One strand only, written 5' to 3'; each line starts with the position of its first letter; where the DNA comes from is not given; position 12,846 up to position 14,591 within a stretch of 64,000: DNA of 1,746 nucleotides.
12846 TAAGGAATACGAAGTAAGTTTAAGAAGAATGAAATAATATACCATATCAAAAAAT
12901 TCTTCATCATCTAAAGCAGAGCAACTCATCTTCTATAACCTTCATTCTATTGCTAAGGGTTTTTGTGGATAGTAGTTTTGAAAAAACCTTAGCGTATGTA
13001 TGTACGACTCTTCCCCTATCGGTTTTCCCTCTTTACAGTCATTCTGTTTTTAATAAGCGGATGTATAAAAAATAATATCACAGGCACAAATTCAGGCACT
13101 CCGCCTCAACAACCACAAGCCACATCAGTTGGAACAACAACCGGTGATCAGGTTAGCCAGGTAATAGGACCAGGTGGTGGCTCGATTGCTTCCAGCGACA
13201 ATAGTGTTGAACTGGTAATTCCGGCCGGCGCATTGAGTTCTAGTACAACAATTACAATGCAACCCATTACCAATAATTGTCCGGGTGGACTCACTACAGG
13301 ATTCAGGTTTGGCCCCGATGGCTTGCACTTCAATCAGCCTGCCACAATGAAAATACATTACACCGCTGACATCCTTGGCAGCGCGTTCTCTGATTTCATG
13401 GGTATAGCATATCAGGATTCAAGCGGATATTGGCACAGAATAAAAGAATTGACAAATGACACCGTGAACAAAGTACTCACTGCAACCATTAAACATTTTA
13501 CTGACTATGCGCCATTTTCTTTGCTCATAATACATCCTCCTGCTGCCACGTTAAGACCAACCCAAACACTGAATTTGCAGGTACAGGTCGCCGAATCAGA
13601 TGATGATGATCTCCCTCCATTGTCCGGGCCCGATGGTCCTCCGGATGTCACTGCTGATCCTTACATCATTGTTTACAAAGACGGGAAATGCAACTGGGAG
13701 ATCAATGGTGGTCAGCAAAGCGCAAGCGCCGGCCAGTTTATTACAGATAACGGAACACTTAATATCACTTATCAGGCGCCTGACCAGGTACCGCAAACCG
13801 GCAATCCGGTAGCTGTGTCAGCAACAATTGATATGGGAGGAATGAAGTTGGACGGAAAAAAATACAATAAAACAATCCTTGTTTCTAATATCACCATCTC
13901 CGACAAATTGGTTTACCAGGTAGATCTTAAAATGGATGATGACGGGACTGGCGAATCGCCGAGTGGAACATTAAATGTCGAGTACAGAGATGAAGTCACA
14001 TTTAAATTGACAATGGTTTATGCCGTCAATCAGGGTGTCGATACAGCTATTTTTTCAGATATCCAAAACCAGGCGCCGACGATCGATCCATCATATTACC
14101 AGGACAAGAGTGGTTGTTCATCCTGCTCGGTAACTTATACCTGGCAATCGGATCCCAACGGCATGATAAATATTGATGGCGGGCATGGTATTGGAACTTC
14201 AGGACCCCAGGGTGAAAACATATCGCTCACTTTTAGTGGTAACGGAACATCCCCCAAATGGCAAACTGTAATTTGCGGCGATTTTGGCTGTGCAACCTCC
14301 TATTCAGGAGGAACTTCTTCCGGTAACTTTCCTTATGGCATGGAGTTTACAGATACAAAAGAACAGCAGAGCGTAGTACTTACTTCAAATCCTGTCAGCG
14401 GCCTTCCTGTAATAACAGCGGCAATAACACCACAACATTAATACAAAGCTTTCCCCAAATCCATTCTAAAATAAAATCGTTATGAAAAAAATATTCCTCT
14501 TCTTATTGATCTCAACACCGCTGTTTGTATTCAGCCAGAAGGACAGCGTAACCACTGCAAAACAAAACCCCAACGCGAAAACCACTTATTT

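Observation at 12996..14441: Cassette lipoproteins carry a ZU5-like domain ending in a conserved HFTD motif, a candidate cis-autoproteolytic site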

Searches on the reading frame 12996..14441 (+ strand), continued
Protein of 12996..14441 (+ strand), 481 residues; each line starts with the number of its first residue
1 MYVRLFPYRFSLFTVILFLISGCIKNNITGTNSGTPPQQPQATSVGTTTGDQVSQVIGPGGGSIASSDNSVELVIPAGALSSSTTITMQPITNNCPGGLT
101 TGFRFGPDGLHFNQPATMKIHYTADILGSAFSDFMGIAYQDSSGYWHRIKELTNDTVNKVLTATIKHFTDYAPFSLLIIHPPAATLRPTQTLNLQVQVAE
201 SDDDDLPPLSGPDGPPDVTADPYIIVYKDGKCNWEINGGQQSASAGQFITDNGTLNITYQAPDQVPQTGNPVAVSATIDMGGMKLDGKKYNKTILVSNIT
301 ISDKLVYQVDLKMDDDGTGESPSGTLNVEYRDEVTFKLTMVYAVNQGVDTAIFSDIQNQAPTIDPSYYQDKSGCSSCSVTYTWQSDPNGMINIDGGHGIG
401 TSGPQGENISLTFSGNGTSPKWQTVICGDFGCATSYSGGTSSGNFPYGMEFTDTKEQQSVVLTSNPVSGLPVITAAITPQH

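Call 48: find_encoding_contigs(protein=P0010, flank=10000, max_places=2)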
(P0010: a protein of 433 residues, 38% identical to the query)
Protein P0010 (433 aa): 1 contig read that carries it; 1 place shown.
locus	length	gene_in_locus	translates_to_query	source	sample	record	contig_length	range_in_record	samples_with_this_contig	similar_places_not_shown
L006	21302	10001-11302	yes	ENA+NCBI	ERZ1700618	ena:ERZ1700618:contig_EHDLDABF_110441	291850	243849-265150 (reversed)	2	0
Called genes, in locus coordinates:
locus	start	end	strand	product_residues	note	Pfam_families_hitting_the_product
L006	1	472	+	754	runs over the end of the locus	PF25021:TEN_NHL (faint), PF06739:SBBP (faint), PF01436:NHL (weak), PF13585:CHU_C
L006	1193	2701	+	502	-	PF00501:AMP-binding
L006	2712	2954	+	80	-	-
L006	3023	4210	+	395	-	PF03062:MBOAT, PF13813:MBOAT_2 (faint)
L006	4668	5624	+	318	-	PF07611:DUF1574 (weak)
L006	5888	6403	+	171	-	-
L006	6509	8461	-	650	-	PF01738:DLH, PF02129:Peptidase_S15 (weak), PF13620:CarboxypepD_reg (weak), PF13715:CarbopepD_reg_2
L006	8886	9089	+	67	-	PF14117:DUF4287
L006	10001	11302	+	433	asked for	-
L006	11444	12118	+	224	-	PF13505:OMP_b-brl, PF13568:OMP_b-brl_2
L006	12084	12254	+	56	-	-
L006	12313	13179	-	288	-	PF13606:Ank_3 (faint), PF13637:Ank_4 (faint), PF13857:Ank_5 (faint), PF12796:Ank_2, PF00023:Ank (weak)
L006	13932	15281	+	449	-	PF17293:Arm-DNA-bind_5 (weak), PF13102:Phage_int_SAM_5, PF00589:Phage_integrase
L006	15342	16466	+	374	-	PF17761:DUF1016_N, PF06250:YhcG_C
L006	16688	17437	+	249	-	-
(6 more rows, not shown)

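Call 73: search_protein_families(library=pfam, alignment_id=A1, max_evalue=0.01)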
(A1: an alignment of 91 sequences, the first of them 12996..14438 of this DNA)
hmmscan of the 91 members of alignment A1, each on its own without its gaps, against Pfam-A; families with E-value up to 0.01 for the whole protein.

A. member 1, window:12996-14438:+ (481 aa): 1 family
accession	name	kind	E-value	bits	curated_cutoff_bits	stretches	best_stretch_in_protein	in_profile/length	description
PF00791.26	ZU5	-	4e-07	30.7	21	1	53-126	1-84/97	ZU5 domain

B. families by the number of members that match (of 91 scanned): 3 families
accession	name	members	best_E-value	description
PF00791.26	ZU5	60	4e-07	ZU5 domain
PF19765.4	DUF6252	1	5.9e-05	Family of unknown function (DUF6252)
PF13550.12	Phage-tail_3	1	0.0056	Putative phage tail protein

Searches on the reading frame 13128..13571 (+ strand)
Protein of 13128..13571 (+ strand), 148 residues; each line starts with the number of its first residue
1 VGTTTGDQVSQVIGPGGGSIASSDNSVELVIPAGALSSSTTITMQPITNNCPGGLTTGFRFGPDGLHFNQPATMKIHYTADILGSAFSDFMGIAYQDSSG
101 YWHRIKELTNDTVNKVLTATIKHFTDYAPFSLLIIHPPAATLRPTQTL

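Call 55: find_related_loci(query=A4, collection=genome_contigs, flank=6000)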
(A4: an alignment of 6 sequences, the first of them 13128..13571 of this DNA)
Query A4 (148 aa) in genome_contigs; peptide patterns used: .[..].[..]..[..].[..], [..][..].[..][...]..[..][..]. (x = any residue, [..] = any of these).
65 stretches matched a pattern; 27 encode a relative of the query (tblastn E <= 1e-3); 27 distinct loci.
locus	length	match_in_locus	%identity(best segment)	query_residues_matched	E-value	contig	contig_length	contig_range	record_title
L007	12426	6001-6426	61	1-142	2e-55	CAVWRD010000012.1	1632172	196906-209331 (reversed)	MAG: uncultured Bacteroidetes bacterium isolate MFD04967.bin.1.226 genome assembly, contig: contig_9355, whole genome sh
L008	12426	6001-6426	55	1-142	7e-52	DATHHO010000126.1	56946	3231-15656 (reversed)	MAG TPA_asm: Puia sp. isolate SMAG_U12502 k141_172736, whole genome shotgun sequence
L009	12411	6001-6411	58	1-137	5e-51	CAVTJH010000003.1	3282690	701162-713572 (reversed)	MAG: uncultured Bacteroidetes bacterium isolate MFD06435.bin.2.111 genome assembly, contig: contig_17456, whole genome s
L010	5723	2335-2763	50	1-143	9e-49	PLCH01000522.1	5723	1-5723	MAG: Chitinophagaceae bacterium isolate palsa_954 73.20111000_P3M.131_contig_9515, whole genome shotgun sequence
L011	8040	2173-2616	51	1-148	2e-47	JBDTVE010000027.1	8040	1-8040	MAG: Bacteroidota bacterium isolate cluster3_bin.60 NODE_44089_length_8040_cov_8.603757, whole genome shotgun sequence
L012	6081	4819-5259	50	1-147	3e-46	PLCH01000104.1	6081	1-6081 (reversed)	MAG: Chitinophagaceae bacterium isolate palsa_954 73.20111000_P3M.131_contig_75386, whole genome shotgun sequence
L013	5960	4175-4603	50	1-143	1e-45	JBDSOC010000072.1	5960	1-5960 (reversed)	MAG: Chitinophagaceae bacterium isolate cluster1_bin.430 k127_7059310, whole genome shotgun sequence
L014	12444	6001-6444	49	1-148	9e-44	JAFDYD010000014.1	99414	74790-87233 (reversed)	MAG: Bacteroidetes bacterium isolate SZAS-41 BACT-AMP-7__14__length-99414, whole genome shotgun sequence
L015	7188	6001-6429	46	1-143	2e-43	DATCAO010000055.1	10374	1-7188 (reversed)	MAG TPA_asm: Puia sp. isolate SMAG_U7648 k141_407602, whole genome shotgun sequence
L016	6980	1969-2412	45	1-148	4e-43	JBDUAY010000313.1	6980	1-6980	MAG: Bacteroidota bacterium isolate cluster4_bin.201 NODE_36365_length_6980_cov_8.394079, whole genome shotgun sequence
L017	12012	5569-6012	45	1-148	8e-43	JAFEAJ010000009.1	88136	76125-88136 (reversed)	MAG: Bacteroidetes bacterium isolate SZAS TMP-42 BACT-TMP-10__9__length-88136, whole genome shotgun sequence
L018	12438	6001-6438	44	2-147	2e-40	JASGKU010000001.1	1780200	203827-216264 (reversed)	MAG: Agriterribacter sp. isolate 5N619 JMF-2111-06-0005.ont.bin.619_0, whole genome shotgun sequence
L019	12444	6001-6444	45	1-148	2e-40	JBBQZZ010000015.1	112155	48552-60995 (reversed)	MAG: Chitinophagales bacterium isolate Co_metawrap_2268 Cmw_2268_k141_21354555_length_112155_cov_45.7435, whole genome s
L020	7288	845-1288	43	1-148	2e-39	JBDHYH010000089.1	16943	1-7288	MAG: Chitinophagaceae bacterium isolate AS-MESO-3CA.304 NODE_14593_length_16943_cov_4.568007, whole genome shotgun seque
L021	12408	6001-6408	45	1-137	2e-37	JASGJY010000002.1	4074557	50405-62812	MAG: Agriterribacter sp. isolate 5N527 JMF-2111-06-0005.ont.bin.527_1, whole genome shotgun sequence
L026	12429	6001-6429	38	2-144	3e-30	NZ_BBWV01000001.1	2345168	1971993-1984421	Flavihumibacter petaseus NBRC 106054, whole genome shotgun sequence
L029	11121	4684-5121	37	2-148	4e-27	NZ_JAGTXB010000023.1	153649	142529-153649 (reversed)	Chitinophaga hostae strain 2R12 23, whole genome shotgun sequence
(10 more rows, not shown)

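Call 58: search_protein_representatives(alignment_id=A2)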
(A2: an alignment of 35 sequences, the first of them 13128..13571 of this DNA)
Query: 35 sequences, 148 profile positions. Proteins with E-value up to 0.001 (for the whole library): 22545; up to 1e-10: 5538; up to 1e-30: 1268. The best 150 are listed.
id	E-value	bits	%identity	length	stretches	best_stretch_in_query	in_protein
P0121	1.7e-82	290.6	-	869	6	8-129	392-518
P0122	4.5e-63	227.6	-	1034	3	12-135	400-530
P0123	2.0e-54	199.6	-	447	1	1-147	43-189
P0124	2.0e-54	199.5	-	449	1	1-148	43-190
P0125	3.5e-54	198.7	-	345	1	1-147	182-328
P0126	4.8e-54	198.3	-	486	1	1-148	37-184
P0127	1.0e-53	197.3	-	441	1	1-147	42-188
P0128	2.8e-53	195.8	-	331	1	1-148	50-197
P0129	5.6e-53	194.8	-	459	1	1-147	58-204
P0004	8.6e-53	194.2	-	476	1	1-147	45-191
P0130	1.2e-52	193.7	-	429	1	1-147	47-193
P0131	1.4e-52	193.5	-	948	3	9-130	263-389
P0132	2.1e-52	192.9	-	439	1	1-148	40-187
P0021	2.4e-52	192.8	-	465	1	1-147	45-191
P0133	2.5e-52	192.7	-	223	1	1-146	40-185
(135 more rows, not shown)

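Call 65: search_solved_structures(query=A2, max_evalue=10, show_alignments=5)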
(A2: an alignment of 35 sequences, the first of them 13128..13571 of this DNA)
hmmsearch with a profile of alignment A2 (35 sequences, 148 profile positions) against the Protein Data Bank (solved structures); distinct sequences matched with E-value up to 10: 10.
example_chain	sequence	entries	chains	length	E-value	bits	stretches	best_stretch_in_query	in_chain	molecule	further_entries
6m3p_E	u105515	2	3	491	2e-05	27.6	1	8-76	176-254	Ankyrin-3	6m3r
4d8o_A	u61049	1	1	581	0.00014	24.8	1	10-122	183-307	Ankyrin-2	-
6m3q_E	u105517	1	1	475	0.00031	23.6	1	10-78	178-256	Ankyrin-2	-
3ud1_A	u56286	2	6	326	0.00043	23.2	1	4-78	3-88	Ankyrin-1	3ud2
2kxs_A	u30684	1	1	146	0.0011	21.8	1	3-38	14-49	Tight junction protein ZO-1,Myocardial zonula adherens protein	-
2kxr_A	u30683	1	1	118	0.0017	21.2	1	13-38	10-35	Tight junction protein ZO-1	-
3g5b_A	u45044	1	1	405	0.088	15.7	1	6-113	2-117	Netrin receptor UNC5B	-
3f59_A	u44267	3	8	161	0.094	15.6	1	4-78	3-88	Ankyrin-1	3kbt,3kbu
6ytc_A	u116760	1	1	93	0.14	15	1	5-52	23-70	TonB-dependent receptor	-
1p99_A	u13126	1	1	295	0.52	13.2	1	91-129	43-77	Hypothetical protein PG110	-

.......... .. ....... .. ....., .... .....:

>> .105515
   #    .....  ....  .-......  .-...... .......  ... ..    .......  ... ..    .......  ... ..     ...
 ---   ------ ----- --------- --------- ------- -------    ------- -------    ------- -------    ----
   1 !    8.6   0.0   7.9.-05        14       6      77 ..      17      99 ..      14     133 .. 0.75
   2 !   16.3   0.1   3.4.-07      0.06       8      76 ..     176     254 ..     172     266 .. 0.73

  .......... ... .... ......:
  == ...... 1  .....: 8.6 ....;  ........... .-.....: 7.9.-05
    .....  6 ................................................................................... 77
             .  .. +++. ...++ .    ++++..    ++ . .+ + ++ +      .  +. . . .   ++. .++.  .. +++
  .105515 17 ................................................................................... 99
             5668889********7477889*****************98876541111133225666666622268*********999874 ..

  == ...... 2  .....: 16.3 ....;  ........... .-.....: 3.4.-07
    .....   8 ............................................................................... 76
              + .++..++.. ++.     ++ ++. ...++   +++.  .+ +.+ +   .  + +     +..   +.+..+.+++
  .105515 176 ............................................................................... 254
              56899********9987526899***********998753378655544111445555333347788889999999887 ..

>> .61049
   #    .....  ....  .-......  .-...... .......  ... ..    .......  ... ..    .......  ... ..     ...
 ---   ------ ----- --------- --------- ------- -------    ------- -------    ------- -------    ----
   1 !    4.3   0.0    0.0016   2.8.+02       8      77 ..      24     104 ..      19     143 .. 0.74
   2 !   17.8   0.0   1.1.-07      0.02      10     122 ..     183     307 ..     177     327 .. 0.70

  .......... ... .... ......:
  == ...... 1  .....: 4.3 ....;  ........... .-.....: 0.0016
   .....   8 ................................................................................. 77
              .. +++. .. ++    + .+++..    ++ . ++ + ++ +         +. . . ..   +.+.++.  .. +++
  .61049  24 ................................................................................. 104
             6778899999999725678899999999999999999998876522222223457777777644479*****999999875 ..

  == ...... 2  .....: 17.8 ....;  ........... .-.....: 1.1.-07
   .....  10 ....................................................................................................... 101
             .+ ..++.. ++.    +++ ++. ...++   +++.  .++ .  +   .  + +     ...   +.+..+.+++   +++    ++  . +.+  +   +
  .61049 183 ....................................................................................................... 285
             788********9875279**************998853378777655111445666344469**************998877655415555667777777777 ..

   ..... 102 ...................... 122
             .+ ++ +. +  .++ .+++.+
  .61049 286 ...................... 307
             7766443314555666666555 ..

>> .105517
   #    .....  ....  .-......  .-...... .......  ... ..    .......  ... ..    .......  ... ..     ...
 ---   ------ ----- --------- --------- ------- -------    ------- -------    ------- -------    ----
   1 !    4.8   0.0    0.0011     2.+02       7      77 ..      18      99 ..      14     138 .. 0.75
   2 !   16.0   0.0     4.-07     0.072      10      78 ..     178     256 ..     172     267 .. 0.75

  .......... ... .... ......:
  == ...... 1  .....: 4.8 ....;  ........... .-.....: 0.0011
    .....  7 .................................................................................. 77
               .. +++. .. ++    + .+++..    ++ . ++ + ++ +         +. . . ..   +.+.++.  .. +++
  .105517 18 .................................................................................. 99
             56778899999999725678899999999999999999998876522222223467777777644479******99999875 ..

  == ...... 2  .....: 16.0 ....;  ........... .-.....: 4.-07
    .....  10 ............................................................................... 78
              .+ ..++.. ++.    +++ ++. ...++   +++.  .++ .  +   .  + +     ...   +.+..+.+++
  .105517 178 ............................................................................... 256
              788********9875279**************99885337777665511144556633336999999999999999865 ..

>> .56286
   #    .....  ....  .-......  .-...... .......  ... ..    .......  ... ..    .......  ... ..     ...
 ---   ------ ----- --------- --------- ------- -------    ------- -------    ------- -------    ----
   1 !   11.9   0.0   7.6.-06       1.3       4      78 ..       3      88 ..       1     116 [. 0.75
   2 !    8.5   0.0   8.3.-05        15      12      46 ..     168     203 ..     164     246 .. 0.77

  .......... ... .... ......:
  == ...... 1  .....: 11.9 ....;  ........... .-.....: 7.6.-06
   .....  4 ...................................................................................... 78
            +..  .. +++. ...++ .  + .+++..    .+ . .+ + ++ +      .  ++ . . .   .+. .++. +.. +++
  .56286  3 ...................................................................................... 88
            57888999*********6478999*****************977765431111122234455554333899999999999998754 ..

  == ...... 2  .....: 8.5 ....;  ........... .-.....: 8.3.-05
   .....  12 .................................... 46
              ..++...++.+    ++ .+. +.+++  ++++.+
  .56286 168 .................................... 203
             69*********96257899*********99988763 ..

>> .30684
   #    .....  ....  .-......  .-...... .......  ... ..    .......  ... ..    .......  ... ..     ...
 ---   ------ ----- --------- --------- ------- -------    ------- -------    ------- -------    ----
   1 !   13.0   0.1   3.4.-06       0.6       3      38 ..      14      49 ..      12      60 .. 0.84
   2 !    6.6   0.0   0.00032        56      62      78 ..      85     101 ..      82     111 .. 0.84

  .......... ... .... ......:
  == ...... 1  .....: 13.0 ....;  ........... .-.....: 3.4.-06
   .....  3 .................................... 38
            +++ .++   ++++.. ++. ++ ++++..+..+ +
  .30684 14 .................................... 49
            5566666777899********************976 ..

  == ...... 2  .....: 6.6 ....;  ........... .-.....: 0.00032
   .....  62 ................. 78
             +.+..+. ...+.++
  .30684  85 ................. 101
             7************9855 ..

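Call 71: list_cluster_members(proteins=[L026:5890-7605:+, L029:4564-5817:+, P0045, P0078])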
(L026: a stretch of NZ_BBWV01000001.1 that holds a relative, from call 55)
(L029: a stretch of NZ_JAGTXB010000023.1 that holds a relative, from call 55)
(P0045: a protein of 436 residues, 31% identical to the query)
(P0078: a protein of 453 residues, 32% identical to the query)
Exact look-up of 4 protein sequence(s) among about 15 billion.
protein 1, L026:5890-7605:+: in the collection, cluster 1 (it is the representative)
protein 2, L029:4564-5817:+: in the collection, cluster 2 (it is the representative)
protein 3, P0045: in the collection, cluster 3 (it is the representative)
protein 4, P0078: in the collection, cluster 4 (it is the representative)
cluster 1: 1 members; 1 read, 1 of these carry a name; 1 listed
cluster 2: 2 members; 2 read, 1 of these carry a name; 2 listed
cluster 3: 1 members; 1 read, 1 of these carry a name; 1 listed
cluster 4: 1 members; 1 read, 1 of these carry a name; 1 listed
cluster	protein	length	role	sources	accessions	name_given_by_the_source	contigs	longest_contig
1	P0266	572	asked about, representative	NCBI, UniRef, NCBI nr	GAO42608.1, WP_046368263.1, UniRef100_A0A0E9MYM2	hypothetical protein [Flavihumibacter petaseus] | ZU5 domain-containing protein n=1 Tax=Flavihumibacter petaseus NBRC 106054 TaxID=1220578 ...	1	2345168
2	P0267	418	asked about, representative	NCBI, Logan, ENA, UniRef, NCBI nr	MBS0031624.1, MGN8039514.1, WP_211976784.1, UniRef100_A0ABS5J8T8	hypothetical protein ACTJJ0_30750 [Chitinophaga sp. 22321] | ZU5 domain-containing protein n=1 Tax=Chitinophaga hostae TaxID=2831022 ... | hypothetical protein [Chitinophaga hostae]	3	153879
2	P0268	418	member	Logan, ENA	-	-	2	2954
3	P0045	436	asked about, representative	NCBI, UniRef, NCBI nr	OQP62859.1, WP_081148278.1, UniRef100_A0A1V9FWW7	hypothetical protein A3860_26470 [Niastella vici] | ZU5 domain-containing protein n=1 Tax=Niastella vici TaxID=1703345 RepID=A0A1V9FWW7_9BACT | hypothetical protein [Niastella vici]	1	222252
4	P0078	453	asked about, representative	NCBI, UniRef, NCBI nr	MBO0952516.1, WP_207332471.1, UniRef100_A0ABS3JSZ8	hypothetical protein [Fibrella forsythiae] | ZU5 domain-containing protein n=1 Tax=Fibrella forsythiae TaxID=2817061 ...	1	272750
